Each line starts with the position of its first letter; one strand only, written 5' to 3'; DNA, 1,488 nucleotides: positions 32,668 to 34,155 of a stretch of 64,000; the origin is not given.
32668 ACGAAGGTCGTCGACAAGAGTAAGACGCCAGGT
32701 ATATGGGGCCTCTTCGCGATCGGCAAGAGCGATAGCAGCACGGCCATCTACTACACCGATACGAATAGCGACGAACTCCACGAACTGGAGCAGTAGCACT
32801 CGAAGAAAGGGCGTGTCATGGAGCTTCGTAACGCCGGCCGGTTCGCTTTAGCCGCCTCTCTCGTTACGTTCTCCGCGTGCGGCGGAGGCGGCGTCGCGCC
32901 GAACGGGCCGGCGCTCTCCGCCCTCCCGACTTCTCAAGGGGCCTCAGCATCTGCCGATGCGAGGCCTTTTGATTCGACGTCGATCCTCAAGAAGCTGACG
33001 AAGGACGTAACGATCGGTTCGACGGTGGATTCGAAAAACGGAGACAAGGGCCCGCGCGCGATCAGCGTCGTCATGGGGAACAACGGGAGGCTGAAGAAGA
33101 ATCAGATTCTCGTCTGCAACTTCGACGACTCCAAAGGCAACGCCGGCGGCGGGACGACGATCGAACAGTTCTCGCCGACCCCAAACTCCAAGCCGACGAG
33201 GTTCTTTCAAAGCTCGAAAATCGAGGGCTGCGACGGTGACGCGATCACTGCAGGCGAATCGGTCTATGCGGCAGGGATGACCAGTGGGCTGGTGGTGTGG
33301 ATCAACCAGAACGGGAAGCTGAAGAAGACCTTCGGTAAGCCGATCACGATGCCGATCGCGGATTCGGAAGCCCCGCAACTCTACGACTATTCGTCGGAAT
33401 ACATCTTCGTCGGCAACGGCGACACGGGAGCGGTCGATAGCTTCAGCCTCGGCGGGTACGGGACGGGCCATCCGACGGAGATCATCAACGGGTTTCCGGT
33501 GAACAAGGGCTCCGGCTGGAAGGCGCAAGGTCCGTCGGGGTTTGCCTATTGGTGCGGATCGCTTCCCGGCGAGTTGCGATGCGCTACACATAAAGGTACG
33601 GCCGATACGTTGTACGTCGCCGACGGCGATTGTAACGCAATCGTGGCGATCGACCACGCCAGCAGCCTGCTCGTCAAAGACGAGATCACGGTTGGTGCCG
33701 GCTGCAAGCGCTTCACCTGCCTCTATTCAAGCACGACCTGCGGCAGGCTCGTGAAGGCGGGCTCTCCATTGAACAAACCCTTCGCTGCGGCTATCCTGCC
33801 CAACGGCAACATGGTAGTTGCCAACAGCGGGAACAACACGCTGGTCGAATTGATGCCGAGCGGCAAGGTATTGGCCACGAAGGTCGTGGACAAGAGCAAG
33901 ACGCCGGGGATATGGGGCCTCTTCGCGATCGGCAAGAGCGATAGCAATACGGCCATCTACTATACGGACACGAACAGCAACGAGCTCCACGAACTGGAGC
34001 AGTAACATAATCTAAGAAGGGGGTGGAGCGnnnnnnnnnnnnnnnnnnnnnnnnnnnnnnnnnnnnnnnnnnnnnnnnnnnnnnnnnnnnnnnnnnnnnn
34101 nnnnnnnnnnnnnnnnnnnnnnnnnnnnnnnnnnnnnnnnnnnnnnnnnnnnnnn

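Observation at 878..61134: Co-expanded set of lipoprotein phosphoesterases and beta-propeller lipoproteins next to pstB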

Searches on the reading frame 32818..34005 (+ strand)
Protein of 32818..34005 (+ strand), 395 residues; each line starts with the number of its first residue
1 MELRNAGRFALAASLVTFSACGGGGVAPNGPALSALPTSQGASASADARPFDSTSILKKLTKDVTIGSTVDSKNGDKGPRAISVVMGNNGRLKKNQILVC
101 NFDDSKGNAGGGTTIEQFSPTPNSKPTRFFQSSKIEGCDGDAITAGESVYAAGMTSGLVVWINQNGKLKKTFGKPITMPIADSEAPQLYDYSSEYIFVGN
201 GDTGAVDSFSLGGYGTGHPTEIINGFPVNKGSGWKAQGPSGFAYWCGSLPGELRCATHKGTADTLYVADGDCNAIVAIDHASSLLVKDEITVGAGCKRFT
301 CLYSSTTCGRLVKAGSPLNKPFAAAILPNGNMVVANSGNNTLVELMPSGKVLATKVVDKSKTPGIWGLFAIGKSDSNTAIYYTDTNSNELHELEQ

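Call 9: search_protein_families(library=pfam, proteins=[window:32818-34005:+], max_evalue=0.001)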
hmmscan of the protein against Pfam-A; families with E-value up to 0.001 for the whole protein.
window:32818-34005:+ (395 aa): 1 family
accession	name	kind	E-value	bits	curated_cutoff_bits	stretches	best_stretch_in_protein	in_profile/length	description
PF08450.18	SGL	-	0.00091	19.3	26.3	0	95-178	156-226/246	SMP-30/Gluconolactonase/LRE-like region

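Call 26: search_protein_families(library=ncbifam, proteins=[window:32818-34005:+], max_evalue=0.001)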
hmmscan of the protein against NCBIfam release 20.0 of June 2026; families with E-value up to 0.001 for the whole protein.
window:32818-34005:+ (395 aa): 0 families

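Call 63: find_homologous_proteins(query=window:32818-34005:+, max_evalue=0.00001)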
Query window:32818-34005:+ (395 aa): 806 proteins with E <= 0.00001 among 8000 candidates; the best 120 are listed.
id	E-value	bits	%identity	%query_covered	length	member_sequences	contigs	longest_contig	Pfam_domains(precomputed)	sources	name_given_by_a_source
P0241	2.1e-262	888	100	100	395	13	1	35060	-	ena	-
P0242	2.0e-224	763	85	100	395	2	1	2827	-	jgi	jgi:hypothetical protein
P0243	1.6e-222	757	86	100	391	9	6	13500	-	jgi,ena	jgi:hypothetical protein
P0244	7.9e-222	755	83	100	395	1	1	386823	-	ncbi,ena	-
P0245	1.1e-219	748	83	100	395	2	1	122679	-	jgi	jgi:hypothetical protein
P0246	1.2e-196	672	77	100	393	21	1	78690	-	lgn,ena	-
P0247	2.1e-187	641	74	97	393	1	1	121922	-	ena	-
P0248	1.5e-178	612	79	87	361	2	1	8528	-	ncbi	ncbi:MAG: hypothetical protein WAN39_02475 [Candidatus Cybelea sp.]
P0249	2.1e-170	585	70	98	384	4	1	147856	-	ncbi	ncbi:MAG TPA: hypothetical protein VGG51_13610 [Candidatus Cybelea sp.]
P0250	5.7e-165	567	69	95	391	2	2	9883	-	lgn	-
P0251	1.4e-164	566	65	100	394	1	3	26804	-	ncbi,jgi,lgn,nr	ncbi:MAG TPA: hypothetical protein VHX17_06400 [Candidatus Cybelea sp.]|jgi:hypothetical protein|nr:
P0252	4.2e-164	565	65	100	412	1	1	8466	-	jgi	jgi:hypothetical protein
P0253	4.8e-163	561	74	88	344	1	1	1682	-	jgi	jgi:hypothetical protein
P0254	1.1e-162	560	66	95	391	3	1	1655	-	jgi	-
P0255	1.5e-160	553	64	100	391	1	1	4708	-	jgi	jgi:hypothetical protein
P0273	8.5e-154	531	65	93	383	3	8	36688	PF01436.28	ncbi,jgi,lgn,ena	ncbi:MAG: hypothetical protein ACLQHL_12105 [Candidatus Cybelea sp.]|jgi:hypothetical protein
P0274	2.3e-153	529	61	100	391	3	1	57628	PF01436.28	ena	-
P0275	5.3e-153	528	63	97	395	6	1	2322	PF01436.28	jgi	jgi:hypothetical protein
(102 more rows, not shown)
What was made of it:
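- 32818..34005 (+): BP2 propeller lipoprotein. 806 homologues, named ones mostly Cybelea (call 63).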

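Call 70: predict_structure(alignment_id=A7)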
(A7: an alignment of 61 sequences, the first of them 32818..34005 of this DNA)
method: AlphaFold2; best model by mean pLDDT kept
length: 395 residues; sequences in the alignment: 61
mean_pLDDT: 85.8   pTM: 0.83
mean pLDDT of the five models: 85.8, 85.7, 85.6, 84.6, 83.8
residues with pLDDT >= 90: 290; 70-90: 49; 50-70: 7; < 50: 49
segments of 3 or more residues with pLDDT < 50: 1-48
pLDDT, mean of each block of 10 residues (from residue 1): 38 34 26 25 39 90 98 96 92 95 97 97 96 96 90 97 95 95 91 93 95 87 93 92 91 73 91 95 94 95 88 96 94 96 97 97 95 95 98 97
secondary structure, 60 per line:
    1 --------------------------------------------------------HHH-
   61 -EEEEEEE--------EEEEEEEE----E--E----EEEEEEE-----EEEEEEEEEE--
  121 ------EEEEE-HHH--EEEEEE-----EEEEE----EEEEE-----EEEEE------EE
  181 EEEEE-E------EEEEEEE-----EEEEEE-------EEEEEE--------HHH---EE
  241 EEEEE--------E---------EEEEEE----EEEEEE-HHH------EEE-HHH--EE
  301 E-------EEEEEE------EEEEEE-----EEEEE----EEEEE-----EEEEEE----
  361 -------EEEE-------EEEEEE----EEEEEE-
elements in order: E62-68 E77-84 E97-103 E109-118 E127-131 E138-143 E149-153 E158-162 E168-172 E179-185 E194-200 E206-211 E219-224 E239-245 E264-269 E274-279 E290-292 E299-301 E309-314 E321-326 E332-336 E341-345 E351-356 E368-371 E379-384 E389-394
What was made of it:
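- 32818..34005 (+): AF2 pLDDT 85.8 (call 70).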

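Call 73: fold_search(model_id=the predicted structure, library=pdb)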
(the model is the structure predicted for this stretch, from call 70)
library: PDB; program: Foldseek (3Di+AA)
matches with E <= 10: 1523; with E <= 0.001: 822
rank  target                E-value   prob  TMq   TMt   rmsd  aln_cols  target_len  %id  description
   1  8j72_B                2.0e-11  1.00  0.52  0.72   5.6       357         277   15  Crystal structure of mammalian Trim71 in complex with lncRNA Trincr1 (released 2024-03-06)
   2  8j72_A                2.5e-11  1.00  0.53  0.74   5.4       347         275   15  Crystal structure of mammalian Trim71 in complex with lncRNA Trincr1 (released 2024-03-06)
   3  7qrx_A                4.0e-11  1.00  0.55  0.75   5.2       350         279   16  Crystal structure of NHL domain of TRIM71 (released 2022-05-04)
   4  6fq3_A                6.6e-11  1.00  0.52  0.53   5.3       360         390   14  Crystal structure of Danio rerio Lin41 filamin-NHL domains in complex with lin-29A 5'UTR 13mer RNA (released 2018-05-09)
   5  7qrw                  6.9e-11  1.00  0.54  0.74   5.4       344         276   15  Crystal structure of NHL domain of TRIM3 (released 2022-05-04)
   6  9jur                  8.2e-11  1.00  0.53  0.73   5.4       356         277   16  Crystal Structure of NHL domain of human E3 ubiquitin-protein ligase TRIM71 (released 2025-04-30)
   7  6xg7                  8.6e-11  1.00  0.54  0.72   5.4       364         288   14  1.3 A Resolution Structure of the of the NHL Repeat Region of D. melanogaster Thin (released 2020-12-16)
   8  6fpt_A                9.1e-11  1.00  0.53  0.54   5.2       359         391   14  Crystal structure of Danio rerio Lin41 filamin-NHL domains (released 2018-05-09)
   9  7zqg                  1.1e-10  1.00  0.48  0.74   5.6       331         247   15  Crystal structure of Pizza6-KSH-TSH with Silicotungstic Acid (STA) polyoxometalate (released 2023-05-10)
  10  6i3b_A                1.1e-10  1.00  0.53  0.79   4.7       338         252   14  Crystal structure of cPizza6-AYW, a circularly permuted designer protein (released 2019-11-20)
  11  6rek                  1.1e-10  1.00  0.52  0.78   4.5       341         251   15  Crystal structure of Pizza6-SH with Cu2+ (released 2019-07-31)
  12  6fpt_B                1.1e-10  1.00  0.54  0.54   5.3       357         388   14  Crystal structure of Danio rerio Lin41 filamin-NHL domains (released 2018-05-09)
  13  6f0q_A                1.6e-10  1.00  0.52  0.78   5.1       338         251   13  Crystal structure of Pizza6-AYW (released 2018-03-21)
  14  6qsd                  1.6e-10  1.00  0.52  0.79   5.2       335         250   16  Crystal structure of Pizza6S (released 2020-03-18)
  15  7qrv_A                1.7e-10  1.00  0.54  0.74   7.1       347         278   14  Crystal structure of NHL domain of TRIM2 (full C-terminal) (released 2022-05-04)
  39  2p4o                  1.3e-09  1.00  0.54  0.69   4.2       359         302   14  CRYSTAL STRUCTURE OF A PUTATIVE LACTONASE OF THE SMP-30/GLUCONOLACTONASE/LRE-LIKE REGION FAMILY (NPUN_F0524) FROM NOSTOC (released 2007-04-17)
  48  1rwl                  3.7e-09  1.00  0.51  0.76   5.6       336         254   12  Extracellular domain of Mycobacterium tuberculosis PknD (released 2004-04-27)
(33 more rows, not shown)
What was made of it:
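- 32818..34005 (+): Foldseek finds TRIM71/TRIM2 NHL, Pizza6 and PknD 1rwl (call 73).
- Closest known: SMP-30/gluconolactonase/LRE. Same: One SGL structure (2p4o) appears at rank 39 for BP2 (call 73).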
